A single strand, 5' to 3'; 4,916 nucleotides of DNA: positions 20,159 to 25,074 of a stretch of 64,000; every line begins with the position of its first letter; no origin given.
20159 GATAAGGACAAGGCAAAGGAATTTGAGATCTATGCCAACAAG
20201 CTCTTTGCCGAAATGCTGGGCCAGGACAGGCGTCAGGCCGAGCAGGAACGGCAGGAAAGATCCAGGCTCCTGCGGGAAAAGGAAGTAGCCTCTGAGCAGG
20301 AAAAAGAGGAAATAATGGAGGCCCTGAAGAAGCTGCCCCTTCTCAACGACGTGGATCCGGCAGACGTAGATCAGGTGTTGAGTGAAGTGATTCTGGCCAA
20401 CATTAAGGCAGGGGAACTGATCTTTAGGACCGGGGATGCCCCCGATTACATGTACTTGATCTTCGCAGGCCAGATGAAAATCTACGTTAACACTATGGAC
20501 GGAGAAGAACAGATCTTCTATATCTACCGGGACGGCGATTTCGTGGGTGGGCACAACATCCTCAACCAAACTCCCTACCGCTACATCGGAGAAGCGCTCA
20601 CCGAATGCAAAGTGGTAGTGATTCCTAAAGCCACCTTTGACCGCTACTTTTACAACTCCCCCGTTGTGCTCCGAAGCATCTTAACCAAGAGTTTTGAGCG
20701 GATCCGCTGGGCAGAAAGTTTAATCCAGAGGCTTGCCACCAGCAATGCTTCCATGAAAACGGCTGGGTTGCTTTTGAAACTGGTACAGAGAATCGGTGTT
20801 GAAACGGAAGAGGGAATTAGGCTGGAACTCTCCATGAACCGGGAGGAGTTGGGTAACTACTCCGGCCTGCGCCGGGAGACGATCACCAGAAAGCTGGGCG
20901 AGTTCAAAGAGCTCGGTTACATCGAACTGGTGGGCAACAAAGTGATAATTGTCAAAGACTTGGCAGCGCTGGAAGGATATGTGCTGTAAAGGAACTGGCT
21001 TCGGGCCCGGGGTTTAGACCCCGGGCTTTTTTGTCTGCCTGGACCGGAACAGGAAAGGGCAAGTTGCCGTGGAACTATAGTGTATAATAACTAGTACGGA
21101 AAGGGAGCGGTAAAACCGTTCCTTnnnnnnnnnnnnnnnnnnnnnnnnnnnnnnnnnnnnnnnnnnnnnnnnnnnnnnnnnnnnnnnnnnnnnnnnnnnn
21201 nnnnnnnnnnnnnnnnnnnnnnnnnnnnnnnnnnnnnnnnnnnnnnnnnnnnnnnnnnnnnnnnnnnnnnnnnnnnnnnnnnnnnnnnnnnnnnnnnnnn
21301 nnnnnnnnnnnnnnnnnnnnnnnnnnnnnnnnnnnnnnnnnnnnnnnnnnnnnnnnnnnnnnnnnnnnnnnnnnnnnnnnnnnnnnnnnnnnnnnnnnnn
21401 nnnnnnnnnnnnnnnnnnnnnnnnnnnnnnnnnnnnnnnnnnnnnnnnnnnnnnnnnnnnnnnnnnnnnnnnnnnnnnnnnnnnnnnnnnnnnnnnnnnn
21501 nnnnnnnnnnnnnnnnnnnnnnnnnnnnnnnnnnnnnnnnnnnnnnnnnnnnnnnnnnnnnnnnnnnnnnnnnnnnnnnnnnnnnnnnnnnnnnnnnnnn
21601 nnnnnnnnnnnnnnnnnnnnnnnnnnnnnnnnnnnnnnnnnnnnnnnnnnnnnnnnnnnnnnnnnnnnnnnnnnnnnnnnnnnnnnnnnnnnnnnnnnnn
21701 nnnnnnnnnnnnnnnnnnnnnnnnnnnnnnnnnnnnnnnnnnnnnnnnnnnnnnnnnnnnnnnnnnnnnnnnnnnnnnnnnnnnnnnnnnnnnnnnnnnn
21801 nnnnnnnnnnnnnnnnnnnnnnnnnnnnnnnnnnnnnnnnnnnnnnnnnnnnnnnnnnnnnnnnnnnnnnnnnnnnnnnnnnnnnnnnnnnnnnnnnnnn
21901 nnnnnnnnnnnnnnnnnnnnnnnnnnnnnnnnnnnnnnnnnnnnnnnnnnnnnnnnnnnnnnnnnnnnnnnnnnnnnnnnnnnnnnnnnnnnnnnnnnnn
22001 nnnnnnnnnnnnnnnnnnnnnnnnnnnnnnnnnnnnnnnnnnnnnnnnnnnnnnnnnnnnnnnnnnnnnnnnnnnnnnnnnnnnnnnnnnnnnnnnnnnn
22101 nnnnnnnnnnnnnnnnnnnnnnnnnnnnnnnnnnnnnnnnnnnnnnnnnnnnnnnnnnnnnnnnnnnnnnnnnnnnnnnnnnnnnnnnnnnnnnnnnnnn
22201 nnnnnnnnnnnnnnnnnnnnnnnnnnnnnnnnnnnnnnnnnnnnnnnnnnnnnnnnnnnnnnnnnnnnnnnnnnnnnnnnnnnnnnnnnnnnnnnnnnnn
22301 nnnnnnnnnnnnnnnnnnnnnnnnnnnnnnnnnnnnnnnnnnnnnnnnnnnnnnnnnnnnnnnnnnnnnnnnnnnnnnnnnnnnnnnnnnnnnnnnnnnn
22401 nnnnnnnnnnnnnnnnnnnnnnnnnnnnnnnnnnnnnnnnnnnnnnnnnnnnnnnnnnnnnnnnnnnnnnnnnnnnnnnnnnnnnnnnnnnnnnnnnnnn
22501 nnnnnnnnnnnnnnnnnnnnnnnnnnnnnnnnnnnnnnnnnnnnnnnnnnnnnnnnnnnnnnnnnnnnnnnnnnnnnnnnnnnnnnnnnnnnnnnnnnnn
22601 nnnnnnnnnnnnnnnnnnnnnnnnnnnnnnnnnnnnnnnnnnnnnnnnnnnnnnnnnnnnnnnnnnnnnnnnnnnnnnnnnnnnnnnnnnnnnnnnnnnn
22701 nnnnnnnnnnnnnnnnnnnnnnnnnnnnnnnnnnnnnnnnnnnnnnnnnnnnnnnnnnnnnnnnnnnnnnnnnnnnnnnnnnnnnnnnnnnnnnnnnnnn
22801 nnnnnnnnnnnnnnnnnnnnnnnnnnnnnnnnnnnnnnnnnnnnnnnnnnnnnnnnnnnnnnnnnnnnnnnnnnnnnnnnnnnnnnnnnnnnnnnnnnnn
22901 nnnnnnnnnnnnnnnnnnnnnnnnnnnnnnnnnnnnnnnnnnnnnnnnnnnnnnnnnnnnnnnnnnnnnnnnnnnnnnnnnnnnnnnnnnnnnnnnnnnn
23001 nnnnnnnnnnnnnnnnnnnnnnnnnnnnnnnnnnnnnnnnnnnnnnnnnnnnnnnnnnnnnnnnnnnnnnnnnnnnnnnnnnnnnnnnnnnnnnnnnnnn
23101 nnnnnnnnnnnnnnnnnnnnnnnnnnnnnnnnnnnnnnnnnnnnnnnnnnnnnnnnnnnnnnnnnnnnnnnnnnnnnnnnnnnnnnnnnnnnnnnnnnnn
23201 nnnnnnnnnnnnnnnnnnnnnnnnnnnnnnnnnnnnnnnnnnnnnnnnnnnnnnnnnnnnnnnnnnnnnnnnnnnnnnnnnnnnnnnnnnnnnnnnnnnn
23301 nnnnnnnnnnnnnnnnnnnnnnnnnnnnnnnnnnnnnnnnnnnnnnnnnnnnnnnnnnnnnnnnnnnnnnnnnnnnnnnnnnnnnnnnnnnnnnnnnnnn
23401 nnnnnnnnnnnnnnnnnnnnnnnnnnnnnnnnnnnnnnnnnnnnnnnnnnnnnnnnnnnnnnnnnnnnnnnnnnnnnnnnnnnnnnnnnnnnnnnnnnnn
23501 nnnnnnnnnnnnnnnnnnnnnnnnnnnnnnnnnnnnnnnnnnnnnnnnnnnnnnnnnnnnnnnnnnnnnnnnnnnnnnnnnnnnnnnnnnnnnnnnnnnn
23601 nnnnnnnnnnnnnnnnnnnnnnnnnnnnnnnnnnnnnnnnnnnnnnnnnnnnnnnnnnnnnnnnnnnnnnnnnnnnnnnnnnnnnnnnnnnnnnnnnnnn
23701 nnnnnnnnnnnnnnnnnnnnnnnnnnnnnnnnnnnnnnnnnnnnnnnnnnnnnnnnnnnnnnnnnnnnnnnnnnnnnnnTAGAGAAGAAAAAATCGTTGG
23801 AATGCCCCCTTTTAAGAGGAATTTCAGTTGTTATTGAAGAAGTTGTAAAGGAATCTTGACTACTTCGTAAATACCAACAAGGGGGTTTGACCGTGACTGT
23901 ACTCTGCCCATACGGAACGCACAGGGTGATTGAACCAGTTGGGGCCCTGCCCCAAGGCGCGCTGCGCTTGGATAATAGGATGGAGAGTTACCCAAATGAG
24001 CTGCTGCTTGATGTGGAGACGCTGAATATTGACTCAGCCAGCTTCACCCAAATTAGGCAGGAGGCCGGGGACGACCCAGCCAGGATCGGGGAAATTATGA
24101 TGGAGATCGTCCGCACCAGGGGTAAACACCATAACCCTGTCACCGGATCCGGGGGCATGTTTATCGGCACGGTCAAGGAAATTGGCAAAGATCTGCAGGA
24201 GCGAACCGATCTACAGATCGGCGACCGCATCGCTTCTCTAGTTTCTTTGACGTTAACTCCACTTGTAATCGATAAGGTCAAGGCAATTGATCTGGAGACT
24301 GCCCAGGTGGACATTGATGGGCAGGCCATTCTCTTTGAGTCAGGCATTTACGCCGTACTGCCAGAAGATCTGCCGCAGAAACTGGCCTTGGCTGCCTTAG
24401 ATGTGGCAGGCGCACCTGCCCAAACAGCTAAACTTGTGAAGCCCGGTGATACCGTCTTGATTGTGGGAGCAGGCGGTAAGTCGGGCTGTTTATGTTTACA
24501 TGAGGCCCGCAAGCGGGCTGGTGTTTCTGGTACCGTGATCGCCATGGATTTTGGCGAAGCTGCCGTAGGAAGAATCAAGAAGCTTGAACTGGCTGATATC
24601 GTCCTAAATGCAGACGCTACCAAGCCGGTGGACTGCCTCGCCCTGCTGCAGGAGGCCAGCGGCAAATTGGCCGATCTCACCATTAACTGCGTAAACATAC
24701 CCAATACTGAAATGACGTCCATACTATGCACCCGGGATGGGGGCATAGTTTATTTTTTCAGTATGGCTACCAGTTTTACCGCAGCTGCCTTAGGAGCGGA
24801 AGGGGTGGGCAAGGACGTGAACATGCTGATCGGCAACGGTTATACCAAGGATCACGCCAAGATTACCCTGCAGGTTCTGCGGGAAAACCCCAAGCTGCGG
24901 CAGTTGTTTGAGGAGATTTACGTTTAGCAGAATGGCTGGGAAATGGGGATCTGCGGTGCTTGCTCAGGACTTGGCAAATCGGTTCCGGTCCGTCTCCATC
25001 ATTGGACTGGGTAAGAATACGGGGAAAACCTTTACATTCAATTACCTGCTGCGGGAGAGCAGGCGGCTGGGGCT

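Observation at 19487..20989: Pyruvate formate-lyase activating enzyme fused in-frame to a Crp/Fnr-family transcription factor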

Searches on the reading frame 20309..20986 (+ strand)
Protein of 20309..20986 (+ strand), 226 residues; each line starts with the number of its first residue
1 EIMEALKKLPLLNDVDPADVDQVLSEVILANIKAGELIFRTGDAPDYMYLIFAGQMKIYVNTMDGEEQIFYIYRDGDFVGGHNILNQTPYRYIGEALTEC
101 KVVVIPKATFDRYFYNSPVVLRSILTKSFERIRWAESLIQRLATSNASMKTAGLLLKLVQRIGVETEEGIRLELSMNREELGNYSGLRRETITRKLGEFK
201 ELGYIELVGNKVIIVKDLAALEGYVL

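Call 13: find_related_loci(query=A2, collection=genome_contigs, flank=7000)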
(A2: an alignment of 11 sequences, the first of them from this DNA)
Query A2 (226 aa) in genome_contigs; peptide patterns used: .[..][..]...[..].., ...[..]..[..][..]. (x = any residue, [..] = any of these).
147 stretches matched a pattern; 91 encode a relative of the query (tblastn E <= 1e-3); the best 80 are kept; 80 distinct loci.
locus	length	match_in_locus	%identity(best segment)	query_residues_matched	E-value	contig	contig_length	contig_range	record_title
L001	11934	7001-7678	86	1-226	3e-130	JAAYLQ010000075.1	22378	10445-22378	MAG: Bacillota bacterium isolate AS15tlH2ME_94 33960_AS15, whole genome shotgun sequence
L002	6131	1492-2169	84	1-226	2e-127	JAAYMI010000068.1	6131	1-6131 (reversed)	MAG: Bacillota bacterium isolate AS20ysBPTH_179 34329_AS20, whole genome shotgun sequence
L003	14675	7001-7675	83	1-225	1e-125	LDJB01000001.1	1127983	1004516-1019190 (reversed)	MAG: Peptococcaceae bacterium 1109 scaffold00001, whole genome shotgun sequence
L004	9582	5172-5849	83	1-226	1e-124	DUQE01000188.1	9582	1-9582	MAG TPA_asm: Bacillota bacterium isolate AS08sgBPME_382 304066_AS08, whole genome shotgun sequence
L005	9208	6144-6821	82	1-226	3e-124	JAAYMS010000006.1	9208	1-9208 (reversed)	MAG: Bacillota bacterium isolate AS20ysBPTH_44 1806_AS20, whole genome shotgun sequence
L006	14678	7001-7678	81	1-226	3e-123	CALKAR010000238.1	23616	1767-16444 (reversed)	MAG TPA_asm: uncultured Peptococcaceae bacterium isolate SRR6713631_bin.102_CONCOCT_v1.1_MAG genome assembly, contig: ER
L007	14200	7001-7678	80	1-226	9e-123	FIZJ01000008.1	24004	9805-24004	uncultured Clostridia bacterium genome assembly, contig: 597, whole genome shotgun sequence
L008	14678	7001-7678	79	1-226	3e-122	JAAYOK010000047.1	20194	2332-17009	MAG: Bacillota bacterium isolate AS21ysBPME_352 23160_AS21, whole genome shotgun sequence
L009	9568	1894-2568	80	2-226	2e-121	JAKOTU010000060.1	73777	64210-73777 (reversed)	MAG: Bacillota bacterium isolate CAAI_maxbin.063_sub k201_508246, whole genome shotgun sequence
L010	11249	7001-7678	80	1-226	1e-121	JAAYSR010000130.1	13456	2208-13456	MAG: Bacillota bacterium isolate AS23ysBPME_360 77260_AS23, whole genome shotgun sequence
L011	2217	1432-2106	80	2-226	6e-128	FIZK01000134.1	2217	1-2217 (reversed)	uncultured Clostridia bacterium genome assembly, contig: 12736, whole genome shotgun sequence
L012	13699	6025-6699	80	2-226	8e-121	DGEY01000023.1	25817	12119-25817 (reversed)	MAG TPA_asm: Firmicutes bacterium UBA3914 UBA3914_contig_826, whole genome shotgun sequence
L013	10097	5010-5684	80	2-226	9e-121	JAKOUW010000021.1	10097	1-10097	MAG: Chloroflexota bacterium isolate JPNG_maxbin.019 k201_441757, whole genome shotgun sequence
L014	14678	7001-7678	79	1-226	2e-120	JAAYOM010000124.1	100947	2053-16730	MAG: Bacillota bacterium isolate AS21ysBPME_46 197379_AS21, whole genome shotgun sequence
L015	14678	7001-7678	82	1-226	7e-119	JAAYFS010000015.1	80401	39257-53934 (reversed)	MAG: Bacillota bacterium isolate AS09scLD_10 100942_AS09, whole genome shotgun sequence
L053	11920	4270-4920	49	5-221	1e-68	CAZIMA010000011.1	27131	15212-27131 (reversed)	MAG TPA_asm: uncultured Tissierella sp. isolate SRP192927_co5_868 genome assembly, contig: NODE_1886_length_27131_cov_6.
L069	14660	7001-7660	46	2-221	1e-59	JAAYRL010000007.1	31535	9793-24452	MAG: Clostridiaceae bacterium isolate AS23ysBPME_19 68226_AS23, whole genome shotgun sequence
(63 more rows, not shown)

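Call 27: search_solved_structures(query=A2, max_evalue=0.001, show_alignments=3)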
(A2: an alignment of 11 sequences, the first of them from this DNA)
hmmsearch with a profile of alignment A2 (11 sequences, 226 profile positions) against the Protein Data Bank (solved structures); distinct sequences matched with E-value up to 0.001: 136 (the best 60 are shown).
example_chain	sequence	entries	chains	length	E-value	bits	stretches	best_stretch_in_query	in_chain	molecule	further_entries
9qlt_A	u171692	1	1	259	8.4e-30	107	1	17-224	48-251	FNR type regulator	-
3mzh_A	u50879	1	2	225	3e-29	105.2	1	4-222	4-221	PROBABLE TRANSCRIPTIONAL REGULATORY PROTEIN (PROBABLY CRP/FNR-FAMILY)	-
3d0s_A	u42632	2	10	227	3e-29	105.2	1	4-222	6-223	TRANSCRIPTIONAL REGULATORY PROTEIN | PROBABLE TRANSCRIPTIONAL REGULATORY PROTEIN (PROBABLY CRP/ FNR-FAMILY)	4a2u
3h3u_A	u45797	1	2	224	3.7e-29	104.9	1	5-222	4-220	PROBABLE TRANSCRIPTIONAL REGULATORY PROTEIN (PROBABLY CRP/FNR-FAMILY)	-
3i54_A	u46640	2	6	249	4.2e-29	104.7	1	4-222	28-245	Transcriptional regulator, Crp/Fnr family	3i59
9qll_A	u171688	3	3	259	1e-28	103.5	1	17-224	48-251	FNR type regulator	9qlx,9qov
5cvr_A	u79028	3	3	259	1e-28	103.5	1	17-224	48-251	FNR type regulator | FNR regulator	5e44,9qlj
9qmc_A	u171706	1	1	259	1.1e-28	103.3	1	17-224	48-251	FNR type regulator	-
8qto_A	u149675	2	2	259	1.2e-28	103.2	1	18-224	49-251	FNR type regulator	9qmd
4cyd_A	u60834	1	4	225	2.9e-28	101.9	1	4-221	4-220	PROBABLE TRANSCRIPTION REGULATOR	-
4byy_A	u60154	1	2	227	3e-28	101.9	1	4-221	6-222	TRANSCRIPTIONAL REGULATOR, CRP/FNR FAMILY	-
3r6s_A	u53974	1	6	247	4e-28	101.5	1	4-221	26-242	transcription regulator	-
9qly_A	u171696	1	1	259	4.1e-28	101.5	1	17-224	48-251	FNR type regulator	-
9ya0_MA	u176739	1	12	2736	1.8e-24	89.6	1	4-114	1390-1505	PCR12, TGME49_219070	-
2xgx_A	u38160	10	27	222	2.4e-23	85.9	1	27-222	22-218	GLOBAL NITROGEN REGULATOR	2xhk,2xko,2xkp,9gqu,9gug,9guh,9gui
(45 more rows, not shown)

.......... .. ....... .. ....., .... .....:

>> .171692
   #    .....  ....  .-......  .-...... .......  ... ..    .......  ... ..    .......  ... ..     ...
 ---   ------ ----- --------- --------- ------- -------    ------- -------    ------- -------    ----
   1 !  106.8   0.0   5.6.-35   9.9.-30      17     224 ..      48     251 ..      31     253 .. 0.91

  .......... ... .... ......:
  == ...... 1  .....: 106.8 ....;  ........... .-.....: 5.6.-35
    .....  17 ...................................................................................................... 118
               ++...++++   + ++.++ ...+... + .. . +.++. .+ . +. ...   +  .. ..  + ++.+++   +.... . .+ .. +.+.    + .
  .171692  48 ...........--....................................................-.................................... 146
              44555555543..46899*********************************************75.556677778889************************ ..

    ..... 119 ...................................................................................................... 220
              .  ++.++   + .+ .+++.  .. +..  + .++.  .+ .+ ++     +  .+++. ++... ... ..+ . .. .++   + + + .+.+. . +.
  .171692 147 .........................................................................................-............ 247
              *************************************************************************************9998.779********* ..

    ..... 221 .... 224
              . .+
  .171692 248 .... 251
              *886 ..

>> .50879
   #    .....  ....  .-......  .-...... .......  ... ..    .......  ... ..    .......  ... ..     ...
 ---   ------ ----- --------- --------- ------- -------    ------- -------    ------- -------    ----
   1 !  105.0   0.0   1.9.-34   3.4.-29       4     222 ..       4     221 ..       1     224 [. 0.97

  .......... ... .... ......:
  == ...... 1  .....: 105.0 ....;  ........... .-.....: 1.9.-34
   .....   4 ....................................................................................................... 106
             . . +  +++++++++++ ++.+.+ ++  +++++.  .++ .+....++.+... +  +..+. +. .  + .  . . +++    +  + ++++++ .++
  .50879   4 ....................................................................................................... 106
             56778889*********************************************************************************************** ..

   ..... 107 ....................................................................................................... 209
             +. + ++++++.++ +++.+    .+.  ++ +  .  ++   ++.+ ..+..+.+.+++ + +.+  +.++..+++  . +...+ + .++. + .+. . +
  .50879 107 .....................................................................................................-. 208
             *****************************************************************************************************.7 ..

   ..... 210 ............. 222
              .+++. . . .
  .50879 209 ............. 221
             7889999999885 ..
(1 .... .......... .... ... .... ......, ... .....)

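Call 46: search_protein_families(library=pfam, proteins=[L053:4228-4938:+, L069:6959-7681:+], max_evalue=0.001)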
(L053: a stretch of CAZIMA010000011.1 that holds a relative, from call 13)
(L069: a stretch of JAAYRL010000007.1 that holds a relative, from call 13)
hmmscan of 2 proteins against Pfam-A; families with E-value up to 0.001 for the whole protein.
L053:4228-4938:+ (237 aa): 2 families
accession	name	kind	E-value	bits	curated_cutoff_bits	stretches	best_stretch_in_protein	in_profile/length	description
PF00027.35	cNMP_binding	-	4.4e-23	81.5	27.5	1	40-126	2-88/89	Cyclic nucleotide-binding domain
PF13545.12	HTH_Crp_2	-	2.1e-13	50.5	27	1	160-232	2-68/70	Crp-like helix-turn-helix domain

L069:6959-7681:+ (241 aa): 3 families
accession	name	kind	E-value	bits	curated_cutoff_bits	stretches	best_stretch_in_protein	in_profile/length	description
PF00027.35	cNMP_binding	-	2.8e-18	66.1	27.5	1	45-127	4-86/89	Cyclic nucleotide-binding domain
PF13545.12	HTH_Crp_2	-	1.6e-16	60.5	27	1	163-237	2-70/70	Crp-like helix-turn-helix domain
PF00325.26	Crp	-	4.2e-05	23.6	21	1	191-218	5-32/32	Bacterial regulatory proteins, crp family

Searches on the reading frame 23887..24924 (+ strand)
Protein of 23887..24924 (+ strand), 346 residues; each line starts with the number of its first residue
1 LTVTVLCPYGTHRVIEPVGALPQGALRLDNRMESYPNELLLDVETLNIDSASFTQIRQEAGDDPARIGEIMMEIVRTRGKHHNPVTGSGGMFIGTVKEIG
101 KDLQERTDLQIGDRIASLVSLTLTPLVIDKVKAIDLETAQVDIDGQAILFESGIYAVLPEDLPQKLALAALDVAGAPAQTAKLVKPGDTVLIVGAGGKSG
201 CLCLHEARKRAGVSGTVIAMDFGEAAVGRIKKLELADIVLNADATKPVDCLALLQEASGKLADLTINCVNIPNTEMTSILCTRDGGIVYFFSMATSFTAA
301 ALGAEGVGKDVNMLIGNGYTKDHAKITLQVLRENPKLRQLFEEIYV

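Call 46: search_protein_families(library=pfam, proteins=[window:23887-24924:+], max_evalue=0.001)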
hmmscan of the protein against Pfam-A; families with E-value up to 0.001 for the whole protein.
window:23887-24924:+ (346 aa): 1 family
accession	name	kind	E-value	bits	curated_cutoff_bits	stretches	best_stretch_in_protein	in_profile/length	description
PF00107.32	ADH_zinc_N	-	8.3e-06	26.2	31.8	1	209-293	11-90/129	Zinc-binding dehydrogenase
